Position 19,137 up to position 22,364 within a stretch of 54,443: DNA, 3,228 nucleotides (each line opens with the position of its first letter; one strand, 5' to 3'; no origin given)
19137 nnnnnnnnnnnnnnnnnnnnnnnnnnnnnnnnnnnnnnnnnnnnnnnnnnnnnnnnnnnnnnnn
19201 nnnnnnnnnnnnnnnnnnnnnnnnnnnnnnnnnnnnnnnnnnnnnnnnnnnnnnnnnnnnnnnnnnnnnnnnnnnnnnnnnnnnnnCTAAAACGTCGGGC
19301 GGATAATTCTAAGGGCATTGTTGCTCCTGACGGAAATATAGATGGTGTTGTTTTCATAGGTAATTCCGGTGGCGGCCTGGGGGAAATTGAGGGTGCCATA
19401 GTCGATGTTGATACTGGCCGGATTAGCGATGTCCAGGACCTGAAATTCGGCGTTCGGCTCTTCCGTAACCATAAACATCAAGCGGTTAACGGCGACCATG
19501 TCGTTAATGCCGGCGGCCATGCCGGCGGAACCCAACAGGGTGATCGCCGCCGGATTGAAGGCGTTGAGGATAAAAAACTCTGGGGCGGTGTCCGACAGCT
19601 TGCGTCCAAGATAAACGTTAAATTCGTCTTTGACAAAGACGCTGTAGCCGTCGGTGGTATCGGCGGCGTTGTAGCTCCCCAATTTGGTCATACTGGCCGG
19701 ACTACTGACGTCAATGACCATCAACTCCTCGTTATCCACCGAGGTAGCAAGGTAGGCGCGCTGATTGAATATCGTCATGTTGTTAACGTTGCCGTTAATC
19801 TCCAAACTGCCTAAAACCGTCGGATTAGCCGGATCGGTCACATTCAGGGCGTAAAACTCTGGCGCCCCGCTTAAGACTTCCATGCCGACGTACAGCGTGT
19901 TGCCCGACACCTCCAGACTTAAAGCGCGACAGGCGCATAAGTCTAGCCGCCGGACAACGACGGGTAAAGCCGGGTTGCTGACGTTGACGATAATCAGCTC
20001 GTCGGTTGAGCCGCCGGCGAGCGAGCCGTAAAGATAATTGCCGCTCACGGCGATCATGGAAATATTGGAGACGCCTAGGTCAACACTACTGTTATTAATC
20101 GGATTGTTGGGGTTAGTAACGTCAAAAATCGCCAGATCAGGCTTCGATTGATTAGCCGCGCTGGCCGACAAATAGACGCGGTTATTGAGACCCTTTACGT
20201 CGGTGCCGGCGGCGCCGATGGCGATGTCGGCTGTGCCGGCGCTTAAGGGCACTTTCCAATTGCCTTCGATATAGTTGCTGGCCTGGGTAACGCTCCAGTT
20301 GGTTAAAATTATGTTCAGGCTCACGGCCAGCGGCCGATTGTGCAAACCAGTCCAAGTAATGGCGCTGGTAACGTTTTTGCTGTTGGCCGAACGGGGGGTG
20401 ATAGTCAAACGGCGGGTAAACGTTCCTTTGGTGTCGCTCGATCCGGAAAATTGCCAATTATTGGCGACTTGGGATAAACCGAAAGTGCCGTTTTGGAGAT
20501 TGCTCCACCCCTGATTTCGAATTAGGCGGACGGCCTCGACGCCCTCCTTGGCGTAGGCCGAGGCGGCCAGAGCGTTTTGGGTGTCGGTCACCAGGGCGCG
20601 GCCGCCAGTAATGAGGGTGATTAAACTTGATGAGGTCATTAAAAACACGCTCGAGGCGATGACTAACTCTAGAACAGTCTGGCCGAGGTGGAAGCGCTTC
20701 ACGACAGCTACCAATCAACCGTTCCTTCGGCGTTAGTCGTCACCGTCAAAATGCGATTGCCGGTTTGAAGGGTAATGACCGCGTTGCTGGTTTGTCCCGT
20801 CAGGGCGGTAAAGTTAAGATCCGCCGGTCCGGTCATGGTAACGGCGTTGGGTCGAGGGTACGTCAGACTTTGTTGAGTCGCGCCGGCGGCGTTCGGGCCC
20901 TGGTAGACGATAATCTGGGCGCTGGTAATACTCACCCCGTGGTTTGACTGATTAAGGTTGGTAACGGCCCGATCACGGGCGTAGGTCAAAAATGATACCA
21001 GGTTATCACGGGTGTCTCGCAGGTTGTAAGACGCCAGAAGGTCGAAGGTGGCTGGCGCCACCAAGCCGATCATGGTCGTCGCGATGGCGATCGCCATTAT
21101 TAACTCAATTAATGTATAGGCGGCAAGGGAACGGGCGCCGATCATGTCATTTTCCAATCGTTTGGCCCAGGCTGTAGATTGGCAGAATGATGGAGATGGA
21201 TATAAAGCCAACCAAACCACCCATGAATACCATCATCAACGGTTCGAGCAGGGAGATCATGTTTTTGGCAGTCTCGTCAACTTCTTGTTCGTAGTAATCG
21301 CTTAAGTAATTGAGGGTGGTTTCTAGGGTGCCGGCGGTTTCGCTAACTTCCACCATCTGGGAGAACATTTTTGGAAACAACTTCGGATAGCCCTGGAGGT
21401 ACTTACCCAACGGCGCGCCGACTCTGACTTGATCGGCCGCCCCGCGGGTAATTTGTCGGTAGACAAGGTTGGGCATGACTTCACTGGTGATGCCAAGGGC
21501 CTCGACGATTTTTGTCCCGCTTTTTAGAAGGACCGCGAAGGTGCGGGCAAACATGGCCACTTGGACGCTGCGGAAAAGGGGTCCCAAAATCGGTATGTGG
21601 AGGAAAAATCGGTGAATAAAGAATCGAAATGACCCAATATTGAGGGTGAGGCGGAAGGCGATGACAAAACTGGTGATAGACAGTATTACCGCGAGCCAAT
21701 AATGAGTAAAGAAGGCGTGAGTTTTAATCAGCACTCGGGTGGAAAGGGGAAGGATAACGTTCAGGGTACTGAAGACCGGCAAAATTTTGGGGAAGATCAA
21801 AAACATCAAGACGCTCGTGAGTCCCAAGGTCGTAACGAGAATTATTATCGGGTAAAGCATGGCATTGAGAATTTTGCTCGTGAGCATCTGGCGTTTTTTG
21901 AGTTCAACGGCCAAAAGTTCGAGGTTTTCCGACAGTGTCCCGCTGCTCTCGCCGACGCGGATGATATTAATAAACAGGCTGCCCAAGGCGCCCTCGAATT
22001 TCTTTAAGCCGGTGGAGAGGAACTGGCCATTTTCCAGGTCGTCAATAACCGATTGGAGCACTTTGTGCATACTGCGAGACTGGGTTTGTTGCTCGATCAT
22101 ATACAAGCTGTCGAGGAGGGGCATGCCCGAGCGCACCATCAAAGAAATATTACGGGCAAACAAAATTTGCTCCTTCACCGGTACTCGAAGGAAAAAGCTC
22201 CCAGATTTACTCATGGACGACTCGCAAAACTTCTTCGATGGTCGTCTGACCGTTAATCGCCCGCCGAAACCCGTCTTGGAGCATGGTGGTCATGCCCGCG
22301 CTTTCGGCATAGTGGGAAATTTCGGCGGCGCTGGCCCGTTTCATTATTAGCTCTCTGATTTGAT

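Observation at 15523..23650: Compact monoderm-type type IV pilus operon with two non-canonical large components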

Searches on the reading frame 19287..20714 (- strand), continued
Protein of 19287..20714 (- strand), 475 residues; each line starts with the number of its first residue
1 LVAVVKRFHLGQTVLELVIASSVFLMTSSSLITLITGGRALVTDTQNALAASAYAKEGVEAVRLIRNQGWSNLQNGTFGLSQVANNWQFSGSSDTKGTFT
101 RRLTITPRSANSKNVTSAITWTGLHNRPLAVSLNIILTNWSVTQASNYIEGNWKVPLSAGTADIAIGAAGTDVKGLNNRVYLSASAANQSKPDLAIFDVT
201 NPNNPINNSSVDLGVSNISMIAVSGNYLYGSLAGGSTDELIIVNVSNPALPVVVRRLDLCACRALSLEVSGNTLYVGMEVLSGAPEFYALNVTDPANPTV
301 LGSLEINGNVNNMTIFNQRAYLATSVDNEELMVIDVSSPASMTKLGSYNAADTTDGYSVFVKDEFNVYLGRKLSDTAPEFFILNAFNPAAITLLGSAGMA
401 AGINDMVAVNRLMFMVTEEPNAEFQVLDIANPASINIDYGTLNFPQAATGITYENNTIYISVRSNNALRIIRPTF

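Call 47: fold_search(model_id=the predicted structure, library=pdb)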
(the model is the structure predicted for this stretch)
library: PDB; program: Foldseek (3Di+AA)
matches with E <= 10: 972; with E <= 0.001: 376
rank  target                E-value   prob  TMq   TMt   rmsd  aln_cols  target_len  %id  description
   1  6g6o_A                2.3e-10  1.00  0.45  0.64  17.8       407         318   11  Crystal structure of the computationally designed Ika8 protein: crystal packing No.1 in P63 (released 2018-11-28)
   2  5hrm_A                3.5e-10  1.00  0.48  0.46   7.9       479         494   14  Crystal structure of phosphotriesterase from Sphingobium sp. TCM1 (released 2016-07-13)
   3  6wnx_D                9.0e-10  1.00  0.48  0.56   4.4       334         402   11  FBXW11-SKP1 in complex with a pSer33/pSer37 Beta-Catenin peptide (released 2020-05-06)
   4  6wnx_A                1.4e-09  1.00  0.48  0.55   4.5       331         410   12  FBXW11-SKP1 in complex with a pSer33/pSer37 Beta-Catenin peptide (released 2020-05-06)
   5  6m92_A                1.9e-09  1.00  0.50  0.59   4.2       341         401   10  Monophosphorylated pSer33 b-Catenin peptide, b-TrCP/Skp1, NRX-2663 ternary complex (released 2019-04-03)
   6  6m93_A                2.2e-09  1.00  0.49  0.57   4.3       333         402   10  Monophosphorylated pSer33 b-Catenin peptide, b-TrCP/Skp1, NRX-1933 ternary complex (released 2019-04-03)
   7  6wnx_G                2.5e-09  1.00  0.49  0.57   4.2       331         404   11  FBXW11-SKP1 in complex with a pSer33/pSer37 Beta-Catenin peptide (released 2020-05-06)
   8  9tes_A                4.2e-09  1.00  0.49  0.65   4.4       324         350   11  Crystal structure of beta-TrCP bound by diphosphorylated PDCD4 degron peptide (released 2026-04-08)
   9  9t8y_A                4.6e-09  1.00  0.49  0.65   4.5       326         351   10  Crystal structure of beta-TrCP bound by monophosphorylated NRF2 degron peptide. (released 2026-04-08)
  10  9tdz_A                8.1e-09  1.00  0.50  0.64   4.6       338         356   10  Crystal structure of beta-TrCP bound by diphosphorylated claspin degron peptide (released 2026-04-08)
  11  6m90_A                9.0e-09  1.00  0.48  0.56   4.9       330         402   11  Monophosphorylated pSer33 b-Catenin peptide, b-TrCP/Skp1, NRX-2776 ternary complex (released 2019-04-03)
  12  9t9w_A                9.9e-09  1.00  0.50  0.65   4.7       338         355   10  Crystal structure of beta-TrCP bound by diphosphorylated I-kappa-B-alpha degron peptide (released 2026-04-08)
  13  6ttu_T                1.4e-08  1.00  0.49  0.59   4.1       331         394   10  Ubiquitin Ligation to substrate by a cullin-RING E3 ligase at 3.7A resolution: NEDD8-CUL1-RBX1 N98R-SKP1-monomeric b-T (released 2020-02-12)
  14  2vdu_B                1.9e-08  1.00  0.51  0.63   4.1       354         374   10  Structure of trm8-trm82, THE YEAST TRNA m7G methylation complex (released 2007-12-18)
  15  12dl_HA               3.0e-08  1.00  0.50  0.64   5.0       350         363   10  Native structure of the cytoplasmic lattice (CPL) asymmetric unit from mouse MII eggs (released 2026-04-08)
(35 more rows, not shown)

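Call 50: find_encoding_contigs(protein=P0006, flank=8000, max_places=1)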
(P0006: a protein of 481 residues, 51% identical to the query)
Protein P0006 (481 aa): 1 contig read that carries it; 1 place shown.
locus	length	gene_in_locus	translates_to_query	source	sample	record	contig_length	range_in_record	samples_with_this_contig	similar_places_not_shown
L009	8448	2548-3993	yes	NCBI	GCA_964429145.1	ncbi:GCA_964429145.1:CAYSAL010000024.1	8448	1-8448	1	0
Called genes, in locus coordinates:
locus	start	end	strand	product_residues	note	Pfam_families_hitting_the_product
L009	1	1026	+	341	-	?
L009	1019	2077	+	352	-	PF00482:T2SSF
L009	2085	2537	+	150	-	-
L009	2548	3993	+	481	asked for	PF22494:choice_anch_I (faint), PF08309:LVIVD (weak)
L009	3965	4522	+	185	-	-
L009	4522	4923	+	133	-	-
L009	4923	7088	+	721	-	PF24517:CBM96, PF22904:NOMO1-like_2nd (weak)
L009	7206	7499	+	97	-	PF00166:Cpn10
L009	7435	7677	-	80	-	-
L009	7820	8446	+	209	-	?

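Call 68: search_protein_families(library=pfam, proteins=[L005:2440-2931:+, L005:2928-3797:+, L005:3801-4364:+, L005:4361-4753:+], max_evalue=0.05)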
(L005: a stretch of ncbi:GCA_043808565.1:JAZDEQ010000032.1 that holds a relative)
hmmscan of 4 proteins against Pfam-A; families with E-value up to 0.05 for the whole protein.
L005:2440-2931:+ (163 aa): 1 family
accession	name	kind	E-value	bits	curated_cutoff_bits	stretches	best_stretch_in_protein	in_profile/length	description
PF07963.17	N_methyl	-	0.00021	21.2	21.2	1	1-23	1-23/27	Prokaryotic N-terminal methylation motif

L005:2928-3797:+ (289 aa): 0 families

L005:3801-4364:+ (187 aa): 1 family
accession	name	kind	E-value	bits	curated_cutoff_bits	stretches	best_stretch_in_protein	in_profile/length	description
PF07963.17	N_methyl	-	0.00026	20.9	21.2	1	4-25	2-23/27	Prokaryotic N-terminal methylation motif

L005:4361-4753:+ (130 aa): 0 families

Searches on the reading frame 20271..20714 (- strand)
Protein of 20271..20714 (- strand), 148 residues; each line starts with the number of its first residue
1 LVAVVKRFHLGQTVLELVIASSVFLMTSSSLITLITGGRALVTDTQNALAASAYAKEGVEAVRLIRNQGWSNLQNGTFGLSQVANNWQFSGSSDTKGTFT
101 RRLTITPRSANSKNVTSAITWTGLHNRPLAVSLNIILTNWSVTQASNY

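Call 73: search_solved_structures(query=A9, max_evalue=1)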
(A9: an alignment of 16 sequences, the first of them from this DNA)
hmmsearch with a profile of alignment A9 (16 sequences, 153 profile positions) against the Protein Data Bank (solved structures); distinct sequences matched with E-value up to 1: 6.
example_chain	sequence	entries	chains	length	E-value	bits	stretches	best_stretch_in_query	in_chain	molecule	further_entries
9egp_A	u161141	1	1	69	0.082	16.1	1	5-46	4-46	Geopilin domain 1 protein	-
7tgg_A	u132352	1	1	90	0.38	13.9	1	5-42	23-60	Geopilin domain 1 protein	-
4fp5_D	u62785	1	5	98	0.9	12.7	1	47-100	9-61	Heat-labile enterotoxin IIB, B chain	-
8guf_A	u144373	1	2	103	0.93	12.6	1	47-100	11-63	Heat-labile enterotoxin IIB, B chain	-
1qb5_D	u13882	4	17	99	0.95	12.6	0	47-100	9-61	PROTEIN (HEAT LABILE ENTEROTOXIN TYPE IIB B-PENTAMER) | HEAT LABILE ENTEROTOXIN TYPE IIB | HEAT-LABILE ENTEROTOXIN IIB, B CHAIN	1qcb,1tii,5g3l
4fnf_D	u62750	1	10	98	0.97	12.6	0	47-100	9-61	Heat-labile enterotoxin IIB, B chain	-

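Call 74: search_protein_families(library=ncbifam, alignment_id=A9, max_evalue=0.05)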
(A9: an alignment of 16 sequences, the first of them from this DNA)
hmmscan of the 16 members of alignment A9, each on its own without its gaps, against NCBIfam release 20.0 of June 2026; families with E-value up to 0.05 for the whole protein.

A. member 1, seq(148 aa): 0 families

B. families by the number of members that match (of 16 scanned): 8 families
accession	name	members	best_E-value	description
NF041013.1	T4P_ComGE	9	1.8e-05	competence type IV pilus minor pilin ComGE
TIGR02523.1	type_IV_pilV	5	6e-06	type IV pilus modification protein PilV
NF047828.1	T3SSXpsI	4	2e-05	type II secretion system protein XpsI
TIGR01707.1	gspI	4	0.0027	type II secretion system minor pseudopilin GspI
TIGR01708.2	typeII_sec_gspH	1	0.00086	type II secretion system minor pseudopilin GspH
TIGR02532.1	IV_pilin_GFxxxE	1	0.0018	prepilin-type N-terminal cleavage/methylation domain-containing protein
NF007660.0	PRK10332.1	1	0.034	prepilin-type N-terminal cleavage/methylation domain-containing protein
NF040605.2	mycolic_FabG1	1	0.035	3-oxoacyl-ACP reductase FabG1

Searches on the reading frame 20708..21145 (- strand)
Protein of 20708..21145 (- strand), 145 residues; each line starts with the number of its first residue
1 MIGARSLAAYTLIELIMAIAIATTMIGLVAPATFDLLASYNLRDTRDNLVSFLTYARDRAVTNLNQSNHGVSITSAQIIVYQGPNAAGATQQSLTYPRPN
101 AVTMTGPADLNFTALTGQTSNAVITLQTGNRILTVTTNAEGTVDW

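Call 3: search_protein_families(library=pfam, proteins=[window:20708-21145:-], max_evalue=0.1)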
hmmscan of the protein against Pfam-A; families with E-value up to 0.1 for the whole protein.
window:20708-21145:- (145 aa): 2 families
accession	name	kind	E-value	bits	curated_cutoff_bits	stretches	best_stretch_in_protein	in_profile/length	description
PF12019.13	GspH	-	0.013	16.5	21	1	47-140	3-107/108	Type II transport protein GspH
PF07963.17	N_methyl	-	0.022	14.8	21.2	1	9-29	6-26/27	Prokaryotic N-terminal methylation motif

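Call 4: search_protein_families(library=ncbifam, proteins=[window:20708-21145:-], max_evalue=0.1)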
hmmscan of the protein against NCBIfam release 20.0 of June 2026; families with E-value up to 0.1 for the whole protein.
window:20708-21145:- (145 aa): 7 families
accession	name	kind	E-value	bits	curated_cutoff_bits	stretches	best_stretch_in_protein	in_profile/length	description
NF040982.1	ComGD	equivalog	4.6e-06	27.1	70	1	8-136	2-128/139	competence type IV pilus minor pilin ComGD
TIGR01708.2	typeII_sec_gspH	equivalog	4.8e-05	23.4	80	1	10-87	4-81/169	type II secretion system minor pseudopilin GspH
TIGR02596.1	TIGR02596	subfamily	0.00016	21.9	70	1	10-63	1-54/196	Verru_Chthon cassette protein D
NF007800.0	PRK10506.1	equivalog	0.0028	17.5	158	1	9-105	10-109/163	prepilin peptidase-dependent protein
NF041013.1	T4P_ComGE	equivalog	0.0029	17.7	49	1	7-82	3-80/83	competence type IV pilus minor pilin ComGE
NF047827.1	T3SSXpsH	equivalog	0.025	14.3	160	1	11-139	4-124/145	type II secretion system protein XpsH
NF041002.1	pilin_ComGF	equivalog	0.094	12.9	80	0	8-47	2-40/139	competence type IV pilus minor pilin ComGF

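Call 55: search_solved_structures(query=A5, max_evalue=1)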
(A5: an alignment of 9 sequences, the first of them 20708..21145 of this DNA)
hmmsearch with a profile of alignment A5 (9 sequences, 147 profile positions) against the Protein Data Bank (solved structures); distinct sequences matched with E-value up to 1: 26.
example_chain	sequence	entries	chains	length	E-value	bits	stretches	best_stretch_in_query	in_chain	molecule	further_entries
9laa_A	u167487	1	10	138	4.9e-10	42.7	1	3-76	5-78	Type IV pilin protein PilA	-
7tgg_A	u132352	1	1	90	7.6e-09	38.8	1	1-64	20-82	Geopilin domain 1 protein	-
9egp_A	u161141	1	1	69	9.2e-09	38.5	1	1-46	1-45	Geopilin domain 1 protein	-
6gv9_A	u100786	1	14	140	3.8e-08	36.5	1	11-53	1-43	Prepilin peptidase-dependent protein D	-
8p3b_A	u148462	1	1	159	1.4e-06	31.5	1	11-44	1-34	Fimbrial protein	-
2hi2_A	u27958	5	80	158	1.5e-06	31.4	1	11-45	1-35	Fimbrial protein | PilA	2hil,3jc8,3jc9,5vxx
5kua_A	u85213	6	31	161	1.5e-06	31.3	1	11-44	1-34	pilin | Neisseria meningitidis PilE variant SB-GATDH | Neisseria meningitidis PilE, SB-DATDH variant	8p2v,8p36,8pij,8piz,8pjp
1ay2_A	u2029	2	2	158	1.7e-06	31.1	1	11-44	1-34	TYPE 4 PILIN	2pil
2m7g_A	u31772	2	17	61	3.6e-06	30.1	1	11-65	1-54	Geopilin domain 1 protein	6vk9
8pfb_G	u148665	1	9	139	3.9e-06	30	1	11-56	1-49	Type IV pilin PilE1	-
8tj2_C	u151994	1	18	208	7.2e-06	29.1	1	11-62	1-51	Type IV major pilin protein PilA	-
8tum_e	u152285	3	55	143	7.5e-06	29.1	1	11-132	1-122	Type IV major pilin protein PilA | Pilin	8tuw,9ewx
3sok_A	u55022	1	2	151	3.5e-05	26.9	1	11-42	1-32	Fimbrial protein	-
1oqw_A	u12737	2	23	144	3.7e-05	26.8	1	11-41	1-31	Fimbrial protein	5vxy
8tob_GA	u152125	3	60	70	4.1e-05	26.7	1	12-45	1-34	Fimbrial protein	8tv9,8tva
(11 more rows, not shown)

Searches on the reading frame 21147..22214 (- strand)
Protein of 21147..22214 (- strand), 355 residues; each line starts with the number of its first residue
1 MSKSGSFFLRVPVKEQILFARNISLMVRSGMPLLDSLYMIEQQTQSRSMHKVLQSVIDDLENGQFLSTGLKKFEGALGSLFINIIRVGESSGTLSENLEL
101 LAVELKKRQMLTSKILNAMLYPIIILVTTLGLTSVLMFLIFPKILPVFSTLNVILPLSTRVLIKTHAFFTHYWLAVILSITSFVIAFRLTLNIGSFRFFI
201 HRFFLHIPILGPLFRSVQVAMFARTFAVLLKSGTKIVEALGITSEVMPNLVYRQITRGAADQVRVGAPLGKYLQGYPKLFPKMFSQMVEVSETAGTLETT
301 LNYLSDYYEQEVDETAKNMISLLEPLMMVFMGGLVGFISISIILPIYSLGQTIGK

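Call 3: search_protein_families(library=pfam, proteins=[window:21147-22214:-], max_evalue=0.1)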
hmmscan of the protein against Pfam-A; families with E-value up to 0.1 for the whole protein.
window:21147-22214:- (355 aa): 3 families
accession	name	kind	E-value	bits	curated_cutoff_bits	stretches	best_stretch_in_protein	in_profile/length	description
PF00482.28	T2SSF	-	1.4e-53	180.6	25.2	2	222-345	1-125/125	Type II secretion system (T2SS), protein F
PF19570.5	DUF6088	-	0.021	15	25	1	209-277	61-127/172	Family of unknown function (DUF6088)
PF24675.1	NpmA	-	0.095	12.4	60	0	257-304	94-141/214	16S rRNA (adenine(1408)-N(1))-methyltransferase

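Call 4: search_protein_families(library=ncbifam, proteins=[window:21147-22214:-], max_evalue=0.1)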
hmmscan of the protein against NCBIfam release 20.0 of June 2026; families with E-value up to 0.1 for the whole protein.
window:21147-22214:- (355 aa): 6 families
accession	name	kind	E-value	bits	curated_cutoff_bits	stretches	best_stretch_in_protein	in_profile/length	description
TIGR02120.1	GspF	equivalog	2.2e-82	277.4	424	1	10-353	59-401/401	type II secretion system inner membrane protein GspF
NF052607.1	T4PiliAsmPilCThrm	equivalog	6.5e-75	252.7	700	1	13-351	65-402/406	type IV pilus assembly protein PilC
NF052606.1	T4PiliAsmPilCMyx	equivalog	7.7e-69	232.5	700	1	11-353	77-418/419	type IV pilus assembly protein PilC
NF007861.0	PRK10573.1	equivalog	2.8e-61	207.8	401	1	15-354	60-399/401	protein transport protein HofC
NF047826.1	T3SSXpsF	equivalog_domain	6.8e-54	183.2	650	1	14-354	66-405/405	type II secretion system protein XpsF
NF041012.2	T4P_ComGB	equivalog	3.7e-37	128.4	240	1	14-349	1-330/332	competence type IV pilus assembly protein ComGB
